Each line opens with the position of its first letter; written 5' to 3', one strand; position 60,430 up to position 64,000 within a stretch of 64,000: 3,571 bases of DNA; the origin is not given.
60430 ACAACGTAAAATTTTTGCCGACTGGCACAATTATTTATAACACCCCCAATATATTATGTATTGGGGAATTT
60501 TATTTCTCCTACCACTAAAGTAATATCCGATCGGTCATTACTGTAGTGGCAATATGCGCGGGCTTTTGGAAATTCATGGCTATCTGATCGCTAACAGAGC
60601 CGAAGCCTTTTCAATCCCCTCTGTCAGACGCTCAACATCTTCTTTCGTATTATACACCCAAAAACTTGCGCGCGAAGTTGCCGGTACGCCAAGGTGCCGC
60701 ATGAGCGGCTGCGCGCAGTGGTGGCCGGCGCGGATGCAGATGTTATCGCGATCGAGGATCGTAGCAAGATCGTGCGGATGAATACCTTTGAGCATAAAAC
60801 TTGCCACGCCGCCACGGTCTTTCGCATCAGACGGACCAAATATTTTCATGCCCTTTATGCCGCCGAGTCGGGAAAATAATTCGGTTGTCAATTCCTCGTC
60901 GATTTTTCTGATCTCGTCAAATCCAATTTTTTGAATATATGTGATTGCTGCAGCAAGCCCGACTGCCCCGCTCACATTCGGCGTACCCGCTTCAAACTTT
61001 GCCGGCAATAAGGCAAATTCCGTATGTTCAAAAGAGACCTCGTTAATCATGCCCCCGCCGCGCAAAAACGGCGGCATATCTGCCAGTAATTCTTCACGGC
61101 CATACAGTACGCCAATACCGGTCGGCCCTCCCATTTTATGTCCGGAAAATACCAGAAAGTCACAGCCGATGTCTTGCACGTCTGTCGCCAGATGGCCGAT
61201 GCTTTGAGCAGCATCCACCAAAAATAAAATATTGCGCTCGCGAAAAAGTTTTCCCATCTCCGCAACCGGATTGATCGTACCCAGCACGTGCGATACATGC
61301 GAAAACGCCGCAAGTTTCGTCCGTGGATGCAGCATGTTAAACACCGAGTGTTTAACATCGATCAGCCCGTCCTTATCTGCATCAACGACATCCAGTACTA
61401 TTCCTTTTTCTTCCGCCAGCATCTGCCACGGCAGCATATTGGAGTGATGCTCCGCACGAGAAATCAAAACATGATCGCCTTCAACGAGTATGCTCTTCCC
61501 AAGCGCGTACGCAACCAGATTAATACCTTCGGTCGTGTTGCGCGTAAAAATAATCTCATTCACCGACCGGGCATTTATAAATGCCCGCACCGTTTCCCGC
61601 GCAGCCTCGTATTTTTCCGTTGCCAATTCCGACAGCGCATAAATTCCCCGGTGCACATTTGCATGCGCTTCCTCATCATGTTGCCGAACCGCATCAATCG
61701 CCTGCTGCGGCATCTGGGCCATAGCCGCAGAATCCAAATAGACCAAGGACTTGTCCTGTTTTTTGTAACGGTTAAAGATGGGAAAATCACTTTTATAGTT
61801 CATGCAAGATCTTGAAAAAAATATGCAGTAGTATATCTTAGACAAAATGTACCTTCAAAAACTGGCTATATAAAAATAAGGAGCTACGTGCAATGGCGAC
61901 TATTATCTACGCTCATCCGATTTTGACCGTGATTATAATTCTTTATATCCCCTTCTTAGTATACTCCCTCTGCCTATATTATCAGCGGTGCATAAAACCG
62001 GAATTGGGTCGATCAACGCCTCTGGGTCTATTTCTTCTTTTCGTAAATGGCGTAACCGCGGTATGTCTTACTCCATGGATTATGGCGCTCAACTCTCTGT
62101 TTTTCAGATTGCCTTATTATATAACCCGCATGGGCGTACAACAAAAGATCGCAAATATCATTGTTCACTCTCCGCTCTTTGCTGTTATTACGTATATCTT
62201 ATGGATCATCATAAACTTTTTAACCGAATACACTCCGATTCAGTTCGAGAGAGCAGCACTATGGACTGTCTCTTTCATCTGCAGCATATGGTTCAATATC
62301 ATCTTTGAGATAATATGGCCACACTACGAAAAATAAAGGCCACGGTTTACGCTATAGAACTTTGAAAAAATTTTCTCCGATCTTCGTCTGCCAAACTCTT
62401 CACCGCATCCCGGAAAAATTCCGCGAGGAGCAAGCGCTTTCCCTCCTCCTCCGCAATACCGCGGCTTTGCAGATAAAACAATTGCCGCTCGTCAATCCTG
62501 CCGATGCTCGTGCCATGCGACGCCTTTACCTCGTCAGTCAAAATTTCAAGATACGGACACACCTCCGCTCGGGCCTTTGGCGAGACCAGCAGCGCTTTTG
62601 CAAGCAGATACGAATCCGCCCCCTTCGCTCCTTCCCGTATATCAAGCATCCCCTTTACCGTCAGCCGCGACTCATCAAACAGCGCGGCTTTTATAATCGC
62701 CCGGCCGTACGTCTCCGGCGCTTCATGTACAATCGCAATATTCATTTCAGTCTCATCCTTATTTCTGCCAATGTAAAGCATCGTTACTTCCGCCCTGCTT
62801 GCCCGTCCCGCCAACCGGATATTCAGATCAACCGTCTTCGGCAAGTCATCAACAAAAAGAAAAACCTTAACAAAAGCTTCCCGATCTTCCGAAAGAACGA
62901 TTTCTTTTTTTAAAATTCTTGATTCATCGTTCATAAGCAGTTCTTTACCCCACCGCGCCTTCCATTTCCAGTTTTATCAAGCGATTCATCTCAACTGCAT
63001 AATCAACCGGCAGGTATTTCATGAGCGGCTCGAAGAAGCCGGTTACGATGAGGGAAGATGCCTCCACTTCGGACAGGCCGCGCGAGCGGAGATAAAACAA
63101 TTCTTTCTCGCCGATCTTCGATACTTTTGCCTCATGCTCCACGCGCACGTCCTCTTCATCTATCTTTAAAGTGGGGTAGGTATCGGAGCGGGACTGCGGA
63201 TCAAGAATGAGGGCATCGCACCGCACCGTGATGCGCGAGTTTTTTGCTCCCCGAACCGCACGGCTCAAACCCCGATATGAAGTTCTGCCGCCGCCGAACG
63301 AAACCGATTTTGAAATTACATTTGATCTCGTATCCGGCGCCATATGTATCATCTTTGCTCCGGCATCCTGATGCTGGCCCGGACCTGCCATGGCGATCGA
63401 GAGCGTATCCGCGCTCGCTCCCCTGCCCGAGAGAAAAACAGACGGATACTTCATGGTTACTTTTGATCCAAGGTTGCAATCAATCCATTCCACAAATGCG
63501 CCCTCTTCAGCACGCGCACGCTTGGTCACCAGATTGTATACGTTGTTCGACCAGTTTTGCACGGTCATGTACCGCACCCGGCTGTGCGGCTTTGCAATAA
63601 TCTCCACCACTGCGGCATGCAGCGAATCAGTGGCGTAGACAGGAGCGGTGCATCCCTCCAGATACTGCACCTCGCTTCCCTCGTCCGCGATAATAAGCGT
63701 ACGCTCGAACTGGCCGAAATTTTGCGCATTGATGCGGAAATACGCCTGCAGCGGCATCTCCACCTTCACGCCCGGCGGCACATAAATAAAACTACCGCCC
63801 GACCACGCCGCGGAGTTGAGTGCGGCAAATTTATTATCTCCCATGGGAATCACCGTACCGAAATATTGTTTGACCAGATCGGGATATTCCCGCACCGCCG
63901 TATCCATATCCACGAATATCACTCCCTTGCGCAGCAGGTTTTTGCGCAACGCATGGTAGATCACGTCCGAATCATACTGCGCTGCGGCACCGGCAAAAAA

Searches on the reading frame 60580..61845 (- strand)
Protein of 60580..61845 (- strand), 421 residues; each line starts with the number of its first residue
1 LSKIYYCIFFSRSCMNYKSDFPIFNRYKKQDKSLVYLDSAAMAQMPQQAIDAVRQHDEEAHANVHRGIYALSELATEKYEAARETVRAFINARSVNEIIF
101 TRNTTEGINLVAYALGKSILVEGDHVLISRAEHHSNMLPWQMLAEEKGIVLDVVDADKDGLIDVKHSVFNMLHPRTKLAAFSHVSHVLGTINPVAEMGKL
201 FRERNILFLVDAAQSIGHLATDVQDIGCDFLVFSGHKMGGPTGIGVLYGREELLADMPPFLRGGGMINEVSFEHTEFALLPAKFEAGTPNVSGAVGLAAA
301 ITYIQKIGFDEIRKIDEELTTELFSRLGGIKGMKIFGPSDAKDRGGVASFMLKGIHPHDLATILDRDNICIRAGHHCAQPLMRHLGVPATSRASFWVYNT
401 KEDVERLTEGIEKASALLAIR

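Call 16: search_protein_families(library=pfam, proteins=[window:60580-61845:-], max_evalue=0.001)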
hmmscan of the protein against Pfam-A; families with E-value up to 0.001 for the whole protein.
window:60580-61845:- (421 aa): 2 families
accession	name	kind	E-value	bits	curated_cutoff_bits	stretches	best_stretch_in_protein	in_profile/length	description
PF00266.25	Aminotran_5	-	1.1e-140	469.3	21.5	1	35-407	1-371/371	Aminotransferase class-V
PF01041.23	DegT_DnrJ_EryC1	-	0.00059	19.6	19.8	1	84-222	28-156/360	DegT/DnrJ/EryC1/StrS aminotransferase family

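Call 71: search_protein_families(library=ncbifam, proteins=[window:60580-61845:-], max_evalue=0.00001)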
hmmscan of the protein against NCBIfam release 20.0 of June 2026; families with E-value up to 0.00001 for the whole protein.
window:60580-61845:- (421 aa): 22 families
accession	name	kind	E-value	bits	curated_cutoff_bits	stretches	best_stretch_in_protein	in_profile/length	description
TIGR01979.1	sufS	subfamily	7.3e-163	542.1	475.1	1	16-417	2-401/403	SufS family cysteine desulfurase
NF041166.1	f2_encap_cargo1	exception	3.8e-143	478.8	800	1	17-413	230-622/623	family 2A encapsulin nanocompartment cargo protein cysteine desulfurase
NF006791.0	PRK09295.1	equivalog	6.8e-127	423.9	661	1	16-418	7-405/406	cysteine desulfurase SufS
NF008126.0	PRK10874.1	equivalog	7.5e-107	357.9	607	1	14-418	6-399/401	cysteine desulfurase CsdA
TIGR03392.1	FeS_syn_CsdA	equivalog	4.6e-105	352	493.6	1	14-418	3-396/398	cysteine desulfurase CsdA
TIGR01977.1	am_tr_V_EF2568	hypoth_equivalog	1.1e-78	264.9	377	1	35-412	1-374/376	cysteine desulfurase family protein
TIGR01976.1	am_tr_V_VC1184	hypoth_equivalog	6.8e-65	219.9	352.35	1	32-409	17-399/401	cysteine desulfurase-like protein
NF040779.1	Sec_lyase_SclA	exception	1.1e-56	192.4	525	1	35-387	1-347/378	selenocysteine lyase SclA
TIGR03402.1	FeS_nifS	equivalog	4.3e-44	150.8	530.75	1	35-411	1-366/379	cysteine desulfurase NifS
TIGR03235.1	DNA_S_dndA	equivalog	5.2e-42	144.4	480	1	36-379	1-326/353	cysteine desulfurase DndA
NF010611.0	PRK14012.1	equivalog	2.2e-36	125.7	548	1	32-336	4-292/406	IscS subfamily cysteine desulfurase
TIGR02006.1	IscS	equivalog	6.1e-35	121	643.2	1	34-266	4-233/402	IscS subfamily cysteine desulfurase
NF002806.0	PRK02948.1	subfamily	1.5e-30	106.4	304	1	34-378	1-324/381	IscS subfamily cysteine desulfurase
TIGR04343.1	egtE_PLP_lyase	equivalog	4.1e-29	101.5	400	1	33-363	13-322/370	ergothioneine biosynthesis PLP-dependent enzyme EgtE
TIGR03403.1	nifS_epsilon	equivalog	9.8e-29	100.3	587.7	1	35-378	1-325/382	NifS family cysteine desulfurase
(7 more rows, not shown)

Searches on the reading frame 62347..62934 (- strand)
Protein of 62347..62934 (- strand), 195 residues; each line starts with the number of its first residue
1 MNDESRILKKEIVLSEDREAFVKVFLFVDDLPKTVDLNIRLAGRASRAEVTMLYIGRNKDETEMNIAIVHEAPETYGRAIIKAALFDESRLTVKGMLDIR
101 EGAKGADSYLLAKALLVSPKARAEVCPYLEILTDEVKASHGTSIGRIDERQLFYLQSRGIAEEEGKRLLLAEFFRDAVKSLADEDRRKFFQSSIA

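Call 16: search_protein_families(library=pfam, proteins=[window:62347-62934:-], max_evalue=0.001)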
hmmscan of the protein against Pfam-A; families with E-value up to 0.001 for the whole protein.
window:62347-62934:- (195 aa): 1 family
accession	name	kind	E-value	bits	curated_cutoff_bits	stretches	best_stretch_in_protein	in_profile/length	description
PF01458.23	SUFBD_core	-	5e-42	144.4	27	1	35-173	94-232/232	SUF system FeS cluster assembly, SufBD core domain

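Call 71: search_protein_families(library=ncbifam, proteins=[window:62347-62934:-], max_evalue=0.00001)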
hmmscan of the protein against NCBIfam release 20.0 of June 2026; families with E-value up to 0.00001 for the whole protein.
window:62347-62934:- (195 aa): 5 families
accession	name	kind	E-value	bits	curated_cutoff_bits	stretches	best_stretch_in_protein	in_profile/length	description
TIGR01981.1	sufD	equivalog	1.2e-43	149.3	222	1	34-187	119-272/275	Fe-S cluster assembly protein SufD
NF008194.0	PRK10948.1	equivalog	3.9e-26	91.8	489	1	9-189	230-409/423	Fe-S cluster assembly protein SufD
TIGR01980.1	sufB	equivalog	8.1e-23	80.8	346.4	1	41-181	296-436/448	Fe-S cluster assembly protein SufB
NF008773.0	PRK11814.1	equivalog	4e-17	62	717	1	41-182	323-464/484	Fe-S cluster assembly protein SufB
NF052511.1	SUF_like_SmsB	exception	1.5e-14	53.8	650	1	77-180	323-424/445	SUF-like minimal system protein SmsB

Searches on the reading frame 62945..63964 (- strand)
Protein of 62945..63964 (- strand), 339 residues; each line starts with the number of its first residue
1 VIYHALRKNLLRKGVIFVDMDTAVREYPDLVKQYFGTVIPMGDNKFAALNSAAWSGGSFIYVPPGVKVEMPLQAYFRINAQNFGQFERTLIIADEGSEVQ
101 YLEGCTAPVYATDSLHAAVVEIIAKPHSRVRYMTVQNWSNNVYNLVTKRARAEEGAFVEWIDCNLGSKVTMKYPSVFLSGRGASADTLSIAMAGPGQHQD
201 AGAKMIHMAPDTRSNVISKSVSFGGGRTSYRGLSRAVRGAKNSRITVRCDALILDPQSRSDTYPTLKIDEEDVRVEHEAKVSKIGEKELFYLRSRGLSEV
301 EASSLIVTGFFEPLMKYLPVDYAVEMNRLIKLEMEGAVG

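Call 16: search_protein_families(library=pfam, proteins=[window:62945-63964:-], max_evalue=0.001)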
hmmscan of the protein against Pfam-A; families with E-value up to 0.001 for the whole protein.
window:62945-63964:- (339 aa): 2 families
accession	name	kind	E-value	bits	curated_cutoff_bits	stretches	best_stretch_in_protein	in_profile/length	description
PF01458.23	SUFBD_core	-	7.3e-82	274.7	27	1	76-310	1-232/232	SUF system FeS cluster assembly, SufBD core domain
PF19295.5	SufBD_N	-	5.6e-11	42.8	23.5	1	6-73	104-171/172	SufBD protein N-terminal region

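Call 71: search_protein_families(library=ncbifam, proteins=[window:62945-63964:-], max_evalue=0.00001)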
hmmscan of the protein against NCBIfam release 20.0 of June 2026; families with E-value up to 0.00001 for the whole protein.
window:62945-63964:- (339 aa): 5 families
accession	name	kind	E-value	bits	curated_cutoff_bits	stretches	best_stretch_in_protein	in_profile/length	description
TIGR01980.1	sufB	equivalog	3.5e-157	523.6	346.4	1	2-330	120-448/448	Fe-S cluster assembly protein SufB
NF008773.0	PRK11814.1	equivalog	2.5e-119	399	717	1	5-339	142-484/484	Fe-S cluster assembly protein SufB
NF052511.1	SUF_like_SmsB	exception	4.1e-61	207.3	650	1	2-337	111-444/445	SUF-like minimal system protein SmsB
TIGR01981.1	sufD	equivalog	2.7e-57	194.2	222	1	52-320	2-268/275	Fe-S cluster assembly protein SufD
NF008194.0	PRK10948.1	equivalog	1.4e-13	50.4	489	1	165-314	248-397/423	Fe-S cluster assembly protein SufD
